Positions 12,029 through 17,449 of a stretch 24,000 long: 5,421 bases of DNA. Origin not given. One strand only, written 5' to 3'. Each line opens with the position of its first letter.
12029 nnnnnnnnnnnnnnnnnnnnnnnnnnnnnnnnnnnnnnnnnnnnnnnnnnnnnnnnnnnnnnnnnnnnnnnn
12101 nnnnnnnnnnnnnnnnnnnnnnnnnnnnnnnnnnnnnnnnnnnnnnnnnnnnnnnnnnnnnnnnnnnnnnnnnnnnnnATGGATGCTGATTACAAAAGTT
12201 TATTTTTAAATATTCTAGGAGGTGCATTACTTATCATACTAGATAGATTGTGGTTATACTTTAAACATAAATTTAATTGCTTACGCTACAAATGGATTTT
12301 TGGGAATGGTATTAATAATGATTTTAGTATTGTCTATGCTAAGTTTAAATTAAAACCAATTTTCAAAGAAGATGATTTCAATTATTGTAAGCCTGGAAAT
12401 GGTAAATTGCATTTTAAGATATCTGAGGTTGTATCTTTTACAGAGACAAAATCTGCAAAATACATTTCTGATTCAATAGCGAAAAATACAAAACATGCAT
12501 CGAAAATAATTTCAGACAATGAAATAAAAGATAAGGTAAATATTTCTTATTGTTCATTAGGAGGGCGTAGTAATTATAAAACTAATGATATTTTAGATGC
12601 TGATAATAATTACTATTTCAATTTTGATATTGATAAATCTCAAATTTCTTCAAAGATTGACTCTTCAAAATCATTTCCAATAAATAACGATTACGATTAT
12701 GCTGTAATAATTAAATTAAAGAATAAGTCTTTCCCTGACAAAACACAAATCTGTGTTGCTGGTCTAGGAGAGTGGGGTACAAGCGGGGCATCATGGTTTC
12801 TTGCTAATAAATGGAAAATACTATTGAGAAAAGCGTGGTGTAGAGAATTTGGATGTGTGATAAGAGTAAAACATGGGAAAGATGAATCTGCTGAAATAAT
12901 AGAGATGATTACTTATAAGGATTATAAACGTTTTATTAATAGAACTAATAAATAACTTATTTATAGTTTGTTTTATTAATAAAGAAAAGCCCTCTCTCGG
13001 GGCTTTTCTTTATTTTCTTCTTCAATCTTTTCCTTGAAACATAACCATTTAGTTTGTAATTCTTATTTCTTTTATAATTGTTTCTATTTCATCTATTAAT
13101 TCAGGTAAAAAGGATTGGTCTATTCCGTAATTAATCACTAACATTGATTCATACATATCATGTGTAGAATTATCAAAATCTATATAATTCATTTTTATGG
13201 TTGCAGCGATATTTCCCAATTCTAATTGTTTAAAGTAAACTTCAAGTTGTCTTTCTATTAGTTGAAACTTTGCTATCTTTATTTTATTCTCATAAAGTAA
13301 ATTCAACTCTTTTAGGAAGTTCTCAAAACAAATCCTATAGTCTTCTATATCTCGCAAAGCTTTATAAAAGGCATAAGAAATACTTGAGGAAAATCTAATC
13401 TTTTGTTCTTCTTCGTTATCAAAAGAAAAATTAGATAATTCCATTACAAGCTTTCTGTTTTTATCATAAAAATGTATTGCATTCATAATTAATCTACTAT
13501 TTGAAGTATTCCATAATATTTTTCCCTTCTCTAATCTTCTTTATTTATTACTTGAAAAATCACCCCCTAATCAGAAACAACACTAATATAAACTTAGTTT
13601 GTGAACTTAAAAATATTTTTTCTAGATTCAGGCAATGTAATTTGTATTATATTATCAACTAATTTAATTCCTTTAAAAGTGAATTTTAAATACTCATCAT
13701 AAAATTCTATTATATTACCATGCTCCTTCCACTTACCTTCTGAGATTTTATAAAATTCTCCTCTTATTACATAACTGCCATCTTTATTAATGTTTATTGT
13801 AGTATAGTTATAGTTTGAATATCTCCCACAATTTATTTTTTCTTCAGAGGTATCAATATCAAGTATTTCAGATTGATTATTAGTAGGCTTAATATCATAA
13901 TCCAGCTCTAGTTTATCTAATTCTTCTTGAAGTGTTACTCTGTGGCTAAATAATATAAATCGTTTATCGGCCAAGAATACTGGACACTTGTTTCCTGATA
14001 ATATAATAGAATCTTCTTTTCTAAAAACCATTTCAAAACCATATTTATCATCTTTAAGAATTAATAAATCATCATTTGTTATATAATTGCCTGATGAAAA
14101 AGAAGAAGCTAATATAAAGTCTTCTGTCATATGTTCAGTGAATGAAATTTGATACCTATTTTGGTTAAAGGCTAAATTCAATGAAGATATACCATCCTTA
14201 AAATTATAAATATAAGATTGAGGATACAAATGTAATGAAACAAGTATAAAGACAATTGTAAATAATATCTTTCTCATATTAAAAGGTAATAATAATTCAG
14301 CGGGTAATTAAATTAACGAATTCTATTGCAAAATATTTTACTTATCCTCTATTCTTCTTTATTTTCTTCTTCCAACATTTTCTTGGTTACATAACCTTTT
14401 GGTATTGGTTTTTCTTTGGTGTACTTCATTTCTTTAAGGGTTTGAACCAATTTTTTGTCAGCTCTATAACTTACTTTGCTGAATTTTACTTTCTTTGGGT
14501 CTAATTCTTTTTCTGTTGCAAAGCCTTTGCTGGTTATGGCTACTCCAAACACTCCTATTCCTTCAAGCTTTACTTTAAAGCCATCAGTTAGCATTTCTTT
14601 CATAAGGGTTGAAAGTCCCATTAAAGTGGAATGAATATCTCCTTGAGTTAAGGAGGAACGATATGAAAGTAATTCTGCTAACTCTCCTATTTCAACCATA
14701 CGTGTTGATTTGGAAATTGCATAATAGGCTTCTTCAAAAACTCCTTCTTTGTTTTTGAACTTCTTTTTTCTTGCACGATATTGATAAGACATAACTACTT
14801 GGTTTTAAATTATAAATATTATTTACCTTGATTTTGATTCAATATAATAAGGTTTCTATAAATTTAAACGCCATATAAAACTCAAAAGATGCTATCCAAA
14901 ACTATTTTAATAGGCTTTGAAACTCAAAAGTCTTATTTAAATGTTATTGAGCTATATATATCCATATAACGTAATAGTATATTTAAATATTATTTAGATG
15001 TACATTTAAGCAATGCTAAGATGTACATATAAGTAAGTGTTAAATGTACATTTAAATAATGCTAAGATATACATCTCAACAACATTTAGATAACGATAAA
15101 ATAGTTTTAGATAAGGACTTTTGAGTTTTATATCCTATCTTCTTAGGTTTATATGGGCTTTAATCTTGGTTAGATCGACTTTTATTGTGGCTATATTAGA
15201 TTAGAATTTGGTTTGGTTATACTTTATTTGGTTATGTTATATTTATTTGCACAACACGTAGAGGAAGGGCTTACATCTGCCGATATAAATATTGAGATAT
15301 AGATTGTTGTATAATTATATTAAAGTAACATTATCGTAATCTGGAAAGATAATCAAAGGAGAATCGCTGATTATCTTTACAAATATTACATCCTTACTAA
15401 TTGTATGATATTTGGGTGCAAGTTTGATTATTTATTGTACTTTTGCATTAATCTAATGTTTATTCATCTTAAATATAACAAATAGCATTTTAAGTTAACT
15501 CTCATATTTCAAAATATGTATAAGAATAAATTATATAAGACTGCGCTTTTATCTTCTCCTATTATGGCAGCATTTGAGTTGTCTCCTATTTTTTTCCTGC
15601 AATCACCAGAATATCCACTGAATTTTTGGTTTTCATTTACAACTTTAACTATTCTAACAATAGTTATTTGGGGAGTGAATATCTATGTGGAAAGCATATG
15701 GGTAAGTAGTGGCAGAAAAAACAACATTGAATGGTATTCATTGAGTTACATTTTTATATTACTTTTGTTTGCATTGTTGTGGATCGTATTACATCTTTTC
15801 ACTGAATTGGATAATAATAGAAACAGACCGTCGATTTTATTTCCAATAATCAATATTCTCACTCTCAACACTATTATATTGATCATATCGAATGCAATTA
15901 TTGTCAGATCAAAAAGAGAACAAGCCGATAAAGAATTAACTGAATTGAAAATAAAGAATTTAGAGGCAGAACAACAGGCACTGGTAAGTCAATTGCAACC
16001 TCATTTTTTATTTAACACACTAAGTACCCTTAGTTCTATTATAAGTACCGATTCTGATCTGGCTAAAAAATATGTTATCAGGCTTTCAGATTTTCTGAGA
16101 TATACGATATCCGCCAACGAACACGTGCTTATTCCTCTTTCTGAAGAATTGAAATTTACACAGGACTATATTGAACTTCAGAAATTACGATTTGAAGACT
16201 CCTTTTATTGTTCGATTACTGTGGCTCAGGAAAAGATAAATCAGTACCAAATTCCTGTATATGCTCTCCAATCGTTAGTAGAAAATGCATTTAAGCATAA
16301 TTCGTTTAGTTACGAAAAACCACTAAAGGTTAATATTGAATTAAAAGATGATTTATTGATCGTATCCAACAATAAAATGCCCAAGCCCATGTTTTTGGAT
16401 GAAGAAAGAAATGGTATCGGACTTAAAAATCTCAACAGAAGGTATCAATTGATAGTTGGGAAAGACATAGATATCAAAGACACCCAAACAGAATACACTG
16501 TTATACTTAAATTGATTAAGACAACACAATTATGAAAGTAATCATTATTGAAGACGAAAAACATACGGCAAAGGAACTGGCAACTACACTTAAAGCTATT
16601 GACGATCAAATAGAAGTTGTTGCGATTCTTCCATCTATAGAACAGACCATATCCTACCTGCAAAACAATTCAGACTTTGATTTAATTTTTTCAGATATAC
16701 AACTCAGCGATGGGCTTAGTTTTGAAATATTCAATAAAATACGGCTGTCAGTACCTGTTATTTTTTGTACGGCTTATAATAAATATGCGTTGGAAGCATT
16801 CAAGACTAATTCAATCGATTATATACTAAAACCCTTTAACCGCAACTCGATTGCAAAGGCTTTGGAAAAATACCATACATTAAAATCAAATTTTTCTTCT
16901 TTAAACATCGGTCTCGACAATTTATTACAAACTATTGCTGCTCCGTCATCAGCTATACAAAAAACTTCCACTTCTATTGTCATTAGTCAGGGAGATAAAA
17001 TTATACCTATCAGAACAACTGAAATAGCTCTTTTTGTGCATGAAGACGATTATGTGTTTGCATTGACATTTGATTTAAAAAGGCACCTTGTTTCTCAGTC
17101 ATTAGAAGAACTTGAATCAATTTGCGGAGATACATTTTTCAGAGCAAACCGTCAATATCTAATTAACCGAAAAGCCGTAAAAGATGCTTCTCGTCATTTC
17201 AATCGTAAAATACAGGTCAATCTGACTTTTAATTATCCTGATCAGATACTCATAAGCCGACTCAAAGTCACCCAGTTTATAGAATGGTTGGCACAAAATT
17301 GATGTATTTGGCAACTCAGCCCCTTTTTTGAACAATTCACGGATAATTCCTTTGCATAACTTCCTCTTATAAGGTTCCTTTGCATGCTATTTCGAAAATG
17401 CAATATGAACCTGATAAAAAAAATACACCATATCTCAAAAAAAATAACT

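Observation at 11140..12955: Insulated, translationally coupled gene pair: minimal HExxH zincin plus membrane-anchored protein with LOG/SLOG-like loops, a candidate undescribed conflict/defence module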

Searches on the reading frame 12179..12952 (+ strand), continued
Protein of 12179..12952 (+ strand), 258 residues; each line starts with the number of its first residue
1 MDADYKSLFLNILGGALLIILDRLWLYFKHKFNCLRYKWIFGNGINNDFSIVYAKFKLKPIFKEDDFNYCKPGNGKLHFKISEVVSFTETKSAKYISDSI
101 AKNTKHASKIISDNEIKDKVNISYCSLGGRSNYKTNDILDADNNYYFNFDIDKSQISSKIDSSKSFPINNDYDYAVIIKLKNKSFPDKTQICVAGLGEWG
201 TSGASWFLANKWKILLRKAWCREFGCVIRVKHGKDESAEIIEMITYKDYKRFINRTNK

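Call 77: search_protein_families(library=pfam, proteins=[L014:6831-7826:+, L008:6714-7145:+, L030:2796-4724:+, L012:6208-7023:+, L025:6819-7292:+, L013:6913-8010:+, L040:6487-7770:+, L005:1718-2245:+, L033:121-435:+, L050:3688-4782:+], max_evalue=0.001)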
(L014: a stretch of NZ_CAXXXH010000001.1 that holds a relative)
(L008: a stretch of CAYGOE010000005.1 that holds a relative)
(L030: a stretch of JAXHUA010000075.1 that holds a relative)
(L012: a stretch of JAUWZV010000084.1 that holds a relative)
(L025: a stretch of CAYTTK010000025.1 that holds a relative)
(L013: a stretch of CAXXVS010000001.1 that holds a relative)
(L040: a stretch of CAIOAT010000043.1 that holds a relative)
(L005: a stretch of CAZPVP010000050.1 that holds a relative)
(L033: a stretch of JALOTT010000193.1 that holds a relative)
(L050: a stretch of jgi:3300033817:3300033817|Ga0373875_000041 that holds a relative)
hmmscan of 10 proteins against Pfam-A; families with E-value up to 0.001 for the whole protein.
L014:6831-7826:+ (332 aa): 1 family
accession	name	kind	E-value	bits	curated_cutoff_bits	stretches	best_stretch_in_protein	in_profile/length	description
PF13020.12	NOV_C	-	1.3e-15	57.7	22.1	1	216-302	1-90/91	Protein NO VEIN, C-terminal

L008:6714-7145:+ (144 aa): 0 families

L030:2796-4724:+ (643 aa): 4 families
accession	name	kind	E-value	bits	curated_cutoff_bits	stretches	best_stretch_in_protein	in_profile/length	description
PF00326.27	Peptidase_S9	-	8.4e-48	163.1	22.6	1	423-627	4-210/213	Prolyl oligopeptidase family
PF20434.5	BD-FAE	-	7.6e-10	39.1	26.8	1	404-587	13-215/215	BD-FAE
PF01738.24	DLH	-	5.6e-08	33.1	21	1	472-612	86-194/217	Dienelactone hydrolase family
PF07859.19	Abhydrolase_3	-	1.4e-05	25.4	25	1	464-606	49-208/210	alpha/beta hydrolase fold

L012:6208-7023:+ (272 aa): 0 families

L025:6819-7292:+ (158 aa): 4 families
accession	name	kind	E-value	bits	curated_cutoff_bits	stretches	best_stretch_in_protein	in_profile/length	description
PF12724.12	Flavodoxin_5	-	8.8e-13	49.2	27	1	5-88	1-80/145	Flavodoxin domain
PF00258.30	Flavodoxin_1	-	6.3e-10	39.8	25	1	6-70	1-67/143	Flavodoxin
PF03358.20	FMN_red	-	6.2e-09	36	24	1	46-120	68-142/152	NADPH-dependent FMN reductase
PF12641.12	Flavodoxin_3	-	7.7e-06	26.3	27.5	1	6-58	2-50/160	Flavodoxin domain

L013:6913-8010:+ (366 aa): 0 families

L040:6487-7770:+ (428 aa): 0 families

L005:1718-2245:+ (176 aa): 1 family
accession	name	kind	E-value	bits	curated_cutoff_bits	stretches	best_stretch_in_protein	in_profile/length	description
PF24838.2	8xMP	-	8.6e-43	145.9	30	1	27-163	1-134/136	Octameric membrane protein family (8xMP)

L033:121-435:+ (105 aa): 0 families

L050:3688-4782:+ (365 aa): 0 families

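Call 84: find_related_loci(query=A1, collection=metagenome_contigs, flank=5000)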
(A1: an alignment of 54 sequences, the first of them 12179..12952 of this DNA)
Query A1 (258 aa) in metagenome_contigs; peptide patterns used: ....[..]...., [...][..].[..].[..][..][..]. (x = any residue, [..] = any of these).
387 stretches matched a pattern; 259 encode a relative of the query (tblastn E <= 1e-3); the best 80 are kept; 80 distinct loci.
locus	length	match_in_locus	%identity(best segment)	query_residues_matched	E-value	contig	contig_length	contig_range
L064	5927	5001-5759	57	1-251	5e-90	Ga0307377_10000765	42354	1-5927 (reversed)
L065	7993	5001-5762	58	1-251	9e-89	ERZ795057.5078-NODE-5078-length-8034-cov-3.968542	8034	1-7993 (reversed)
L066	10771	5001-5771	60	2-255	4e-82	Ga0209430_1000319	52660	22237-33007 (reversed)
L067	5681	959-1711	58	1-251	2e-80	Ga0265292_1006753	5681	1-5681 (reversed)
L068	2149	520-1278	56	1-251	3e-81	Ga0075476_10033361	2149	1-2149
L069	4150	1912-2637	50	1-245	2e-74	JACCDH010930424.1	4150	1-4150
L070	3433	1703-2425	51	2-243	4e-72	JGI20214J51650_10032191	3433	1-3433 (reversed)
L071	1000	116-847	49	1-244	4e-75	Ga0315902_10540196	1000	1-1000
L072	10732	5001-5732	46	1-244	2e-69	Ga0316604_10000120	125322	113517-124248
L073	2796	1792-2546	65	1-255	3e-67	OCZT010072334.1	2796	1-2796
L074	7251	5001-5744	48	7-251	8e-65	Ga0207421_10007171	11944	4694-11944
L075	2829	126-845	49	6-240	2e-61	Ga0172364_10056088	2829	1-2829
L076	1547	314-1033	48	6-240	1e-63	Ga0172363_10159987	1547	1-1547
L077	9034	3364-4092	45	6-241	2e-60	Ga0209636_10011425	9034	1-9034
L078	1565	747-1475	47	6-241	1e-62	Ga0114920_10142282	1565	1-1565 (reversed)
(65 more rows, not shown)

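Call 85: find_related_loci(query=A1, collection=viral_contigs, flank=5000)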
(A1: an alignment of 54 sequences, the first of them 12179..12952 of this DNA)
Query A1 (258 aa) in viral_contigs; peptide patterns used: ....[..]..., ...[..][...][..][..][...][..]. (x = any residue, [..] = any of these).
27 stretches matched a pattern, but none encodes a relative of the query by tblastn (E <= 1e-3).

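Call 108: find_encoding_contigs(protein=P0057, flank=5000, max_places=3)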
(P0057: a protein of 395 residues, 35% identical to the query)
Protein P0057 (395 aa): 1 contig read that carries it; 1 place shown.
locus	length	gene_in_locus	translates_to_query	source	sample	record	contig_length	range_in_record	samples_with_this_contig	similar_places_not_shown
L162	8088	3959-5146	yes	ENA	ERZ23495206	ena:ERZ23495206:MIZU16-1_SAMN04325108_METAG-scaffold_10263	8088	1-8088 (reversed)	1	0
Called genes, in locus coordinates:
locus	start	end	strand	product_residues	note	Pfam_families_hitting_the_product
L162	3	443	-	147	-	?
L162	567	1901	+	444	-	PF04616:Glyco_hydro_43 (weak)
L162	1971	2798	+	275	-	PF05721:PhyH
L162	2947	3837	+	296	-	-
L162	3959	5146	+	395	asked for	PF10137:CAP12-PCTIR_TIR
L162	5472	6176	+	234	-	-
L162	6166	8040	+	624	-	PF13191:AAA_16 (faint), PF24883:NPHP3_N (faint), PF01637:ATPase_2 (weak), PF05729:NACHT, PF13401:AAA_22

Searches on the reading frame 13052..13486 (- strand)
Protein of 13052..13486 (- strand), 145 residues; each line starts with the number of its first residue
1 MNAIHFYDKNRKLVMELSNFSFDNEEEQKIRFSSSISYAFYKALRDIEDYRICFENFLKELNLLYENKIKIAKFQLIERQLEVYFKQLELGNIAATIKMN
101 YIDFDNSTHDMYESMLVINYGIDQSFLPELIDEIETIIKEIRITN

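Call 3: search_protein_families(library=pfam, proteins=[window:13052-13486:-], max_evalue=1)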
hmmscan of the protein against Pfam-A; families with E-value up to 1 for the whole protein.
window:13052-13486:- (145 aa): 1 family
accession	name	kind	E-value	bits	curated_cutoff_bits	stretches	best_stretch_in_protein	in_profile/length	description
PF24716.1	WapI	-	3.1e-06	27.9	27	1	54-140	55-136/138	Immunity protein WapI-like family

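Call 4: search_protein_families(library=padloc, proteins=[window:13052-13486:-], max_evalue=1)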
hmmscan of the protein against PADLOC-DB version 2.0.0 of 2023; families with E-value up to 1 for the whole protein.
window:13052-13486:- (145 aa): 0 families

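Call 6: search_protein_families(library=ncbifam, proteins=[window:13052-13486:-], max_evalue=1)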
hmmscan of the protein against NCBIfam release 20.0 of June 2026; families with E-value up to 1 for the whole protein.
window:13052-13486:- (145 aa): 0 families

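Call 7: search_protein_families(library=phrogs, proteins=[window:13052-13486:-], max_evalue=1)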
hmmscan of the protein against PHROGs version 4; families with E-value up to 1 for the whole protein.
window:13052-13486:- (145 aa): 0 families

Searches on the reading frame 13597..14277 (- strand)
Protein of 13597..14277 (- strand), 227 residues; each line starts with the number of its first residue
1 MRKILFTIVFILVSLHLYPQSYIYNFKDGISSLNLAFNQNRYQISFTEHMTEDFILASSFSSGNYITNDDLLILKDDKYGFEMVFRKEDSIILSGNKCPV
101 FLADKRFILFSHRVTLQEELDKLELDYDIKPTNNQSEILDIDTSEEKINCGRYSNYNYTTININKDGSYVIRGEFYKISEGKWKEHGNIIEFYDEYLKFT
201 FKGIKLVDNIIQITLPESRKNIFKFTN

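Call 3: search_protein_families(library=pfam, proteins=[window:13597-14277:-], max_evalue=1)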
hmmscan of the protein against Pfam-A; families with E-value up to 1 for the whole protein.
window:13597-14277:- (227 aa): 1 family
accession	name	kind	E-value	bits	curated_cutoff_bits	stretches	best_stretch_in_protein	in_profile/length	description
PF04170.18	NlpE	-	0.056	14.7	22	0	159-188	15-44/86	NlpE N-terminal domain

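Call 4: search_protein_families(library=padloc, proteins=[window:13597-14277:-], max_evalue=1)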
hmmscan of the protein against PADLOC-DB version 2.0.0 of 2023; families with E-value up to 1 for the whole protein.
window:13597-14277:- (227 aa): 0 families

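Call 6: search_protein_families(library=ncbifam, proteins=[window:13597-14277:-], max_evalue=1)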
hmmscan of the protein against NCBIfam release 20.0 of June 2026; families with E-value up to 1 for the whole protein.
window:13597-14277:- (227 aa): 1 family
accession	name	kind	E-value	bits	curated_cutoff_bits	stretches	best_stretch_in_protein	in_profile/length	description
TIGR01611.1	tail_tube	equivalog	0.096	12.5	102.75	1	113-188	45-120/168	phage major tail tube protein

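Call 7: search_protein_families(library=phrogs, proteins=[window:13597-14277:-], max_evalue=1)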
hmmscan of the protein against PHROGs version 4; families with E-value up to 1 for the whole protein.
window:13597-14277:- (227 aa): 0 families

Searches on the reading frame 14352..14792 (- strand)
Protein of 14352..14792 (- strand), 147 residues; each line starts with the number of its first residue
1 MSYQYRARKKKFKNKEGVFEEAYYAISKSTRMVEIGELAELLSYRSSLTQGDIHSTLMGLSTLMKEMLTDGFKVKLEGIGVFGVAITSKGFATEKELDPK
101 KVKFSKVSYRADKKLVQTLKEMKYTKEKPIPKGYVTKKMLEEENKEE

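Call 3: search_protein_families(library=pfam, proteins=[window:14352-14792:-], max_evalue=1)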
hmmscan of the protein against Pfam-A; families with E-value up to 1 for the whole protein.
window:14352-14792:- (147 aa): 2 families
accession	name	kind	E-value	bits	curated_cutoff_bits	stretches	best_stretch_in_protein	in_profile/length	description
PF18291.6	HU-HIG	-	4.2e-20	72.5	26.2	1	1-125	1-124/125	HU domain fused to wHTH, Ig, or Glycine-rich motif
PF00216.26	Bac_DNA_binding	-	0.00052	20.6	22.4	1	37-87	5-55/90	Bacterial DNA-binding protein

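Call 4: search_protein_families(library=padloc, proteins=[window:14352-14792:-], max_evalue=1)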
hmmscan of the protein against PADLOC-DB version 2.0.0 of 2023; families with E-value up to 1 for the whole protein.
window:14352-14792:- (147 aa): 0 families

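Call 6: search_protein_families(library=ncbifam, proteins=[window:14352-14792:-], max_evalue=1)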
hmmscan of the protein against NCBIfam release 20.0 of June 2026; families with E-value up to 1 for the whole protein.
window:14352-14792:- (147 aa): 1 family
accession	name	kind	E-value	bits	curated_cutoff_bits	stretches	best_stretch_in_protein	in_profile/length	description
TIGR01201.1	HU_rel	subfamily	4.7e-23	81.9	68.6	1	1-129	1-129/170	HU family DNA-binding protein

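Call 7: search_protein_families(library=phrogs, proteins=[window:14352-14792:-], max_evalue=1)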
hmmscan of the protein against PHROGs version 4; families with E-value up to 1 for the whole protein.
window:14352-14792:- (147 aa): 2 families
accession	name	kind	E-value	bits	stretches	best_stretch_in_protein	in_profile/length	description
phrog_379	-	DNA, RNA and nucleotide metabolism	0.00076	20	1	10-85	7-82/138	DNA binding protein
phrog_21159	-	unknown function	0.22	12.6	1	15-44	23-52/144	-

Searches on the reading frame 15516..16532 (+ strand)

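Call 44: search_protein_families(library=pfam, proteins=[window:15516-16532:+], max_evalue=0.0001)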
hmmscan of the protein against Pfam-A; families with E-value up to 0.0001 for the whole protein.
window:15516-16532:+ (339 aa): 1 family
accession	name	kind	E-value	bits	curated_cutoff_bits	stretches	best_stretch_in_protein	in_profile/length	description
PF06580.19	His_kinase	-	4.2e-25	88.2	25.2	1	151-230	1-81/81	Histidine kinase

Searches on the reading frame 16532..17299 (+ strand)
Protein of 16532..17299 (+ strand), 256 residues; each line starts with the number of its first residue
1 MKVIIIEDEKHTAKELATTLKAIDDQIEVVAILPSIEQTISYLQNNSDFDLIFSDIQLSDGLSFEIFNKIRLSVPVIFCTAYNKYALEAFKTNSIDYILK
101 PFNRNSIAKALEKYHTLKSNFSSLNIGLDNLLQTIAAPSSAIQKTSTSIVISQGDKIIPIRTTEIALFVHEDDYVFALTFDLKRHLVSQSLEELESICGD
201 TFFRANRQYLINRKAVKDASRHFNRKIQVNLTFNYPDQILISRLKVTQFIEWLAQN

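Call 44: search_protein_families(library=pfam, proteins=[window:16532-17299:+], max_evalue=0.0001)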
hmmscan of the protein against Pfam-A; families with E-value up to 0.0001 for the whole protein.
window:16532-17299:+ (256 aa): 2 families
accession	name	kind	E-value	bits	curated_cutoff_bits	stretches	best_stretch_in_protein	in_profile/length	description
PF00072.30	Response_reg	-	9.5e-16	58.4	30.2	1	3-111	1-110/111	Response regulator receiver domain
PF04397.21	LytTR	-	2.9e-14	53.5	22.6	1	155-253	1-97/98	LytTr DNA-binding domain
